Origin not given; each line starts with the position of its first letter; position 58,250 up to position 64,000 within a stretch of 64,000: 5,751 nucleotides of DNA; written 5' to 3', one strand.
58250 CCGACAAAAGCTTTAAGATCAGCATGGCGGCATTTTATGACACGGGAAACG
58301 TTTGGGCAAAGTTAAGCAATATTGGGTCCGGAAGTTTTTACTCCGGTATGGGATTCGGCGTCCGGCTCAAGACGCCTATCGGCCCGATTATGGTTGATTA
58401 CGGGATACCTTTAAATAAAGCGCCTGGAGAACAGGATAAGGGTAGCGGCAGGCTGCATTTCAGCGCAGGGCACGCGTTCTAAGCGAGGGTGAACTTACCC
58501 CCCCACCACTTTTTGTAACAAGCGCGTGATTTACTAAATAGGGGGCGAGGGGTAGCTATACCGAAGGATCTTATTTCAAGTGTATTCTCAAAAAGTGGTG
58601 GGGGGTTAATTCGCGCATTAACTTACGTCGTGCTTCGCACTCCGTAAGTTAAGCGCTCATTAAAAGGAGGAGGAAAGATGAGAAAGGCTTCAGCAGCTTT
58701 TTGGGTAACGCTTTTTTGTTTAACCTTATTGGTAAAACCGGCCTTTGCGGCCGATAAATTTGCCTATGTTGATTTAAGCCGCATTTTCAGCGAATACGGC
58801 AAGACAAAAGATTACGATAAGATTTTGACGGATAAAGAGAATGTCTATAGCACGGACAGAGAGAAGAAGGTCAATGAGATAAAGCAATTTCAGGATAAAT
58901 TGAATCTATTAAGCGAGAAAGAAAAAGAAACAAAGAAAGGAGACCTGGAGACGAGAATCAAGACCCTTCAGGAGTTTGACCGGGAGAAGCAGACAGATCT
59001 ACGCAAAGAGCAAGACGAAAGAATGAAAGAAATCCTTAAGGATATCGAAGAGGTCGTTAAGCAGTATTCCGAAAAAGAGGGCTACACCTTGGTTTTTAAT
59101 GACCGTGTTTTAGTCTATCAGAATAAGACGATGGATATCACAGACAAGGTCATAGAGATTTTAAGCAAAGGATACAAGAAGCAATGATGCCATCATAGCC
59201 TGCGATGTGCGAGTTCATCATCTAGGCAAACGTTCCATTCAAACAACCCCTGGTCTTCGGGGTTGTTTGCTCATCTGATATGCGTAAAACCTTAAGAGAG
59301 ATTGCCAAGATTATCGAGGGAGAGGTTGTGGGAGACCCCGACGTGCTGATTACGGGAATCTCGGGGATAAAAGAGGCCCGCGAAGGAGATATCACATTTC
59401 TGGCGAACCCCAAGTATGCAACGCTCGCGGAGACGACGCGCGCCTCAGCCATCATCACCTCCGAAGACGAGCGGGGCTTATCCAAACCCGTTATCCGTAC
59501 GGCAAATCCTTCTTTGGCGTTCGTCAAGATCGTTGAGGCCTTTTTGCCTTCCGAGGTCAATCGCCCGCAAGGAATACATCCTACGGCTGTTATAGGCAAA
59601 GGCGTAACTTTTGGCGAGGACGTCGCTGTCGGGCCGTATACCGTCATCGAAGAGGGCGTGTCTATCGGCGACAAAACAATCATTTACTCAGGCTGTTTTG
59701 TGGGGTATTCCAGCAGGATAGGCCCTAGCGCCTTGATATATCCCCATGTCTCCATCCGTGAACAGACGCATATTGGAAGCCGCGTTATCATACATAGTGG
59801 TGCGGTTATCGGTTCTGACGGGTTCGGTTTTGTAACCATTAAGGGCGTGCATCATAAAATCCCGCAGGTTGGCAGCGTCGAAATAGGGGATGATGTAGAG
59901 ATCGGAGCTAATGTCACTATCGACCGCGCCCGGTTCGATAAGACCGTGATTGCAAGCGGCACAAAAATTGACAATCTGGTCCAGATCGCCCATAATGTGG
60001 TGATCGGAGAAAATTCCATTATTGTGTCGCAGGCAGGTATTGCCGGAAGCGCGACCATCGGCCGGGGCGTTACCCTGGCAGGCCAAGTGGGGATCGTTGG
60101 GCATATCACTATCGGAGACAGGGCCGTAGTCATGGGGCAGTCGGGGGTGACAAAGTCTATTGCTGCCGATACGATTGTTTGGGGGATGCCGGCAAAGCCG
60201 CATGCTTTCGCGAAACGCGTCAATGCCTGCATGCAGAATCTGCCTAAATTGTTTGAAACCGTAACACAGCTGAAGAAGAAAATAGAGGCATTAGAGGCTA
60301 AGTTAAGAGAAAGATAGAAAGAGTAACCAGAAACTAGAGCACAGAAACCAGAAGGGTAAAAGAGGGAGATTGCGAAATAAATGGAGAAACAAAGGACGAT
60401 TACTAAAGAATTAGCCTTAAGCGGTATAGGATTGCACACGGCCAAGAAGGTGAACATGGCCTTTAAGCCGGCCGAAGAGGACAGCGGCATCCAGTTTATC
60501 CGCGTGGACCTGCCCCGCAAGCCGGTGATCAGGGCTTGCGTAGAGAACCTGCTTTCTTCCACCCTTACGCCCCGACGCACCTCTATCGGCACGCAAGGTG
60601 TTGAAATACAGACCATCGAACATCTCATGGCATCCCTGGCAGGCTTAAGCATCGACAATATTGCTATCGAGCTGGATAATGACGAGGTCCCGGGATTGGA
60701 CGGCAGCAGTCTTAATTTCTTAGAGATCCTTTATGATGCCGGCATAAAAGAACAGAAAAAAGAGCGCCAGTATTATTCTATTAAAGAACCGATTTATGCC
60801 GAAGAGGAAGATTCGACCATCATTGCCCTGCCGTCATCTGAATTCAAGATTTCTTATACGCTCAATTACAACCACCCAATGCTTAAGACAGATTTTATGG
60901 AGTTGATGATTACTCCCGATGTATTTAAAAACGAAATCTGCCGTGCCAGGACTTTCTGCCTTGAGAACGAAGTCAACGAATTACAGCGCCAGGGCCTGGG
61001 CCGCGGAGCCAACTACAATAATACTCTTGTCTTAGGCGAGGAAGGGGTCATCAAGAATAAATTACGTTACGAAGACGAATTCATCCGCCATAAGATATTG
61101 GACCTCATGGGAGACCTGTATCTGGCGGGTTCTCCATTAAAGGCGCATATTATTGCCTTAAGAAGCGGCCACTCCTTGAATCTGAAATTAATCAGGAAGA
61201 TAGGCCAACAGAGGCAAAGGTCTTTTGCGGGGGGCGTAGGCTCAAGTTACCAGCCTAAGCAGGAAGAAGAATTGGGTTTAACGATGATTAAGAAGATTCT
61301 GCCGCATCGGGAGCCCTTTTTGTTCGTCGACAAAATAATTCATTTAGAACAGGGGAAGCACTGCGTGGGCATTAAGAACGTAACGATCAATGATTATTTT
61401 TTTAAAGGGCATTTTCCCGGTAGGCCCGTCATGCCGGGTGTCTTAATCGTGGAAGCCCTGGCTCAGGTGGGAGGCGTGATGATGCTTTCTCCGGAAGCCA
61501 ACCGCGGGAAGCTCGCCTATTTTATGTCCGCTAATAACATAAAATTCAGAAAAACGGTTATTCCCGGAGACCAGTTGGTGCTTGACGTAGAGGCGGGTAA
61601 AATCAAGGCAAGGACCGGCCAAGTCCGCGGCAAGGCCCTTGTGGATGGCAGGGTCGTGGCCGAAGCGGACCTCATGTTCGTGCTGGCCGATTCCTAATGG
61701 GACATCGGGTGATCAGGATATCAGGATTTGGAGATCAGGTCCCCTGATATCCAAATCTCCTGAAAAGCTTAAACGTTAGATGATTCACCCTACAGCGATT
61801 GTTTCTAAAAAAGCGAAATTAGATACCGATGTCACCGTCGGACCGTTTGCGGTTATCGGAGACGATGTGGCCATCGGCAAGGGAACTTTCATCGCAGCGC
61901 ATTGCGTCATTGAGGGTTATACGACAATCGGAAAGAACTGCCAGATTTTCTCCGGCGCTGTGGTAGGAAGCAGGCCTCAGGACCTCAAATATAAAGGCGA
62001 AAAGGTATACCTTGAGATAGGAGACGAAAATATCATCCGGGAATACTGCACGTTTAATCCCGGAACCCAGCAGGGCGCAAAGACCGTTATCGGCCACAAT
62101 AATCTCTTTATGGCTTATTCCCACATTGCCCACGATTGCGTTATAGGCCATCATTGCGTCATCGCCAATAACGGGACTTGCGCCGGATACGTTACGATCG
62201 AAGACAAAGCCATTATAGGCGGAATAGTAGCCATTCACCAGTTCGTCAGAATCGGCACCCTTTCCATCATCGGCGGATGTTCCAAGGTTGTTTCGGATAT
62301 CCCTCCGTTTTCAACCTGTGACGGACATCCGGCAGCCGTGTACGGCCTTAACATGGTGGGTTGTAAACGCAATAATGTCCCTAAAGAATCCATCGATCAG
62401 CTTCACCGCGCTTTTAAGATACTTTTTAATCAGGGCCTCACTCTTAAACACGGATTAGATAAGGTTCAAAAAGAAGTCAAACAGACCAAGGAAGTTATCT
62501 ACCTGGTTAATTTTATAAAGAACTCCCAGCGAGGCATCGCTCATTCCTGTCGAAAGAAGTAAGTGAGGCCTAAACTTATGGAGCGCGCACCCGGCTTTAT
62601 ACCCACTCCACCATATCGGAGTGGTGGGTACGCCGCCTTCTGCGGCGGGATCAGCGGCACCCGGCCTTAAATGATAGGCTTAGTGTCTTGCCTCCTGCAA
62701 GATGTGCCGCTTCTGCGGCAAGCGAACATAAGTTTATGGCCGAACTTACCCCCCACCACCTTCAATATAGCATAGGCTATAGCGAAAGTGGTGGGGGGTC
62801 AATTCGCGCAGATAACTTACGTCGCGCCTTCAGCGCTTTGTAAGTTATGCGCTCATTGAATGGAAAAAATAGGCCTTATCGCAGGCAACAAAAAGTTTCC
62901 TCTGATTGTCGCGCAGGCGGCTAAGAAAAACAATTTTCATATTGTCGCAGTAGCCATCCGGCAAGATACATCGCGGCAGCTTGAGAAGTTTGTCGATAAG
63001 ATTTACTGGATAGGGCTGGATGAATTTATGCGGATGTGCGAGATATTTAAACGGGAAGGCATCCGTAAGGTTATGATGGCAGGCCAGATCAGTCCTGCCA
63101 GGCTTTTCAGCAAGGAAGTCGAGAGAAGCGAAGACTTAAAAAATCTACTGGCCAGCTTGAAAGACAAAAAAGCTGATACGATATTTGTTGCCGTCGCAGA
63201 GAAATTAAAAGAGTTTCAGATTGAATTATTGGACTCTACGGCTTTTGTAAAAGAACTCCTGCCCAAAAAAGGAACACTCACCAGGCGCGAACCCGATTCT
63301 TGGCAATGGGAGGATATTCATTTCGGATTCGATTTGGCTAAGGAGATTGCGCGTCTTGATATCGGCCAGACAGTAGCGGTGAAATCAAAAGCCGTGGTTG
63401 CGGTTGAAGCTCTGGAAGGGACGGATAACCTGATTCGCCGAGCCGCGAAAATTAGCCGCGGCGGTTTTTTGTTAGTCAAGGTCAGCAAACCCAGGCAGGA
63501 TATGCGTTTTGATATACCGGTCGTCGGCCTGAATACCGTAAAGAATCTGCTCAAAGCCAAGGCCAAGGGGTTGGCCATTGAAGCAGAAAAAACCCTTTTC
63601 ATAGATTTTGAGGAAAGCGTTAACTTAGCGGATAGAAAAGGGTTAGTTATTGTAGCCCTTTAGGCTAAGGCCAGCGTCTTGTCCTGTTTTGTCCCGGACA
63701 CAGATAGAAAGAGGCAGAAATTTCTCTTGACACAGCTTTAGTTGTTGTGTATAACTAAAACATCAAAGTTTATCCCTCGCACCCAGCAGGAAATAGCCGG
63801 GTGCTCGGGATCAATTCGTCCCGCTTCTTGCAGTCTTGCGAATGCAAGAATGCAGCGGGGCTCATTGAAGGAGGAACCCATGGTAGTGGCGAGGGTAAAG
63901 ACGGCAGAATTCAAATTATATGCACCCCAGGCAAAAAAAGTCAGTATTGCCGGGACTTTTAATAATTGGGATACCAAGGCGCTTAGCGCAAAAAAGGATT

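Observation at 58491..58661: Conserved two-hairpin 5'-UTR architecture: hairpin1 - YAATTCG - hairpin2 - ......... - start, upstream of skp, lpxI and a CBM48 gene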

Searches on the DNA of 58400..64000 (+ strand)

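Call 31: search_rna_families(source=window, start=58400, end=64000, threshold=evalue, max_evalue=10)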
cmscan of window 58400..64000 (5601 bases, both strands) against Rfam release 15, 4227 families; matches with E-value up to 10: 5.
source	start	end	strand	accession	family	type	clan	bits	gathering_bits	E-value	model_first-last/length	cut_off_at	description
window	62738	62810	-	RF04096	mir-4433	Gene; miRNA;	-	23.3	77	0.37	1-83/83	no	mir-4433 microRNA precursor family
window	62743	62804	+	RF03406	mir-3099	Gene; miRNA;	-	21.7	95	0.95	1-84/84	no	mir-3099 microRNA precursor family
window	58738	58754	-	RF00453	Cardiovirus_CRE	Cis-reg;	-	19.4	37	8.5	1-33/33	no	Cardiovirus cis-acting replication element (CRE)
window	62749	62796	-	RF01015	mir-885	Gene; miRNA;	-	18.3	66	4.9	1-74/74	no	mir-885 microRNA precursor family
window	62813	62836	+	RF01687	Acido-Lenti-1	Gene; sRNA;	-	17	37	2.2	22-45/46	no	Acido-Lenti-1 RNA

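Call 37: build_rna_model(alignment_id=A1, structure=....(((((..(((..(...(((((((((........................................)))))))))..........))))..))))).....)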
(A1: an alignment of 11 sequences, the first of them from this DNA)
Model R1 built from alignment A1 (11 sequences, 104 columns); structure: as given.
model positions 65; base pairs 18; branch points 0; effective number of sequences 6.5; information 0.863 bits per position. Calibrated on 0.2 Mb of random sequence (short: E-values are rough).
structure used (alignment columns):
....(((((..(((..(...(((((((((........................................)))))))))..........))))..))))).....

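Call 38: search_with_rna_model(model_id=R1, sources=[window, L001, L002, L003, L004, L005, L006, L007, L008, L009, L010, L011, L012, L013, L014, L015, L016, L017, L018, L019, L020, L021, L022, L023, L024, L025, L026, L027, L028], max_evalue=10)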
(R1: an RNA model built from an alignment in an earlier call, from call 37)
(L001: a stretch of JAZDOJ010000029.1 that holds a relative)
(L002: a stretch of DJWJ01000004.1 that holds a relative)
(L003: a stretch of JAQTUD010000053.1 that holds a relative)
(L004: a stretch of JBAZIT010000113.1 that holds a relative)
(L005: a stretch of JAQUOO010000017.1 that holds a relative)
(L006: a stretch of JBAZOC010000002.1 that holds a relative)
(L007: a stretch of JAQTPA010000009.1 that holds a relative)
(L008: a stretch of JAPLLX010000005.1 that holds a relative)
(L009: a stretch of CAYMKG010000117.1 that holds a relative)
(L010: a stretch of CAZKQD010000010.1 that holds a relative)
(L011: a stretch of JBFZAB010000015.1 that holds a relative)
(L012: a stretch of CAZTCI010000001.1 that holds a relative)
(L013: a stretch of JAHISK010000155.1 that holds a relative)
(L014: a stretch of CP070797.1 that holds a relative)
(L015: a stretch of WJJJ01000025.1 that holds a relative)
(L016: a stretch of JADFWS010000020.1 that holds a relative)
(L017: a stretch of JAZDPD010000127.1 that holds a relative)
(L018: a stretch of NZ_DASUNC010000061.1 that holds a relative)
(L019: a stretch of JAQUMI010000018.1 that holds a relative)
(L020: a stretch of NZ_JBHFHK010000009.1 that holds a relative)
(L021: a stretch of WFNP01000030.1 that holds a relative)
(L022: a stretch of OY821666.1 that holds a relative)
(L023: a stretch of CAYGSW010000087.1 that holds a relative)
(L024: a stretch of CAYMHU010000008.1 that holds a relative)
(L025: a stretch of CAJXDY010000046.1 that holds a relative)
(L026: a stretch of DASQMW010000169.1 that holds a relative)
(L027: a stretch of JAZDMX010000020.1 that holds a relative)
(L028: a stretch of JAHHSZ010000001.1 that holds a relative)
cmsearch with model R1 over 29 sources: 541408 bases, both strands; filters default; matches with E-value up to 10: 21.
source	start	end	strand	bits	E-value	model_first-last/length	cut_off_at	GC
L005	14583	14649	-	77.5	6.7e-15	1-65/65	no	0.49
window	58602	58667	+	77.3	7.5e-15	1-65/65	no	0.47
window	62795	62863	+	73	7.3e-14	1-65/65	no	0.51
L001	12231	12294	+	64.5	6.9e-12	1-65/65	no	0.41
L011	6903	6963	+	63.1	1.4e-11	1-65/65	no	0.46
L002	9138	9208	-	61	4.5e-11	1-65/65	no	0.52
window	4405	4469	-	60.6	5.5e-11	1-65/65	no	0.46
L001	12126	12190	-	60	7.8e-11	1-65/65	no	0.48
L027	3657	3722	+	59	1.3e-10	1-65/65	no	0.47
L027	4338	4428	+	55.1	1.1e-09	1-65/65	no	0.43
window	63807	63872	+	41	1.9e-06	1-65/65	no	0.53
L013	1250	1306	+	40.8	2.1e-06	1-65/65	no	0.46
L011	6572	6643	-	40.4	2.6e-06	1-65/65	no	0.42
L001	6952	7027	+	26.1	0.0054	1-65/65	no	0.38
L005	14587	14645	+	18.3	0.35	5-61/65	no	0.46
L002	9151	9190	+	15.6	1.4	15-51/65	no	0.55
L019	6339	6398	+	13.9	3.6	1-65/65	no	0.37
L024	9675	9728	-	13.6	4.3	1-65/65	no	0.46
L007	17992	18021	+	13.2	5.1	1-65/65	no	0.47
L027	2404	2434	+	12.2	8.9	1-65/65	no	0.42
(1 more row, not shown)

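Call 40: search_with_rna_model(model_id=R1, sources=[L029, L030, L031, L032, L033, L034, L035, L036, L037, L038, L039, L040, L041, L042], max_evalue=1)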
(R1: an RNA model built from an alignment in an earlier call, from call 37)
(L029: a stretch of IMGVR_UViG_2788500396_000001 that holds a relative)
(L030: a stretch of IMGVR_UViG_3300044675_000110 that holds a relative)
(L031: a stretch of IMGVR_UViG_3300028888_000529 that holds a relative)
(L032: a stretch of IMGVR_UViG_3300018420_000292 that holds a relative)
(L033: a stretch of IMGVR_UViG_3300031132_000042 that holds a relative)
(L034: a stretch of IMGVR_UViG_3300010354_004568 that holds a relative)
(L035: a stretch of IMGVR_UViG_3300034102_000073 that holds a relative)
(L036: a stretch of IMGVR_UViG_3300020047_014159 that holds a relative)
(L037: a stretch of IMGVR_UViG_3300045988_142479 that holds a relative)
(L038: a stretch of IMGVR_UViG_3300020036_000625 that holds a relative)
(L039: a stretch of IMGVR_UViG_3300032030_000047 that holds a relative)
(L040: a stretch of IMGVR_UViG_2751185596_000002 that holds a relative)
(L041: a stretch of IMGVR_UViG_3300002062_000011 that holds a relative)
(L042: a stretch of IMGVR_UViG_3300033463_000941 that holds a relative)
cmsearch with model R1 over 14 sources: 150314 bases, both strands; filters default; matches with E-value up to 1: 0.
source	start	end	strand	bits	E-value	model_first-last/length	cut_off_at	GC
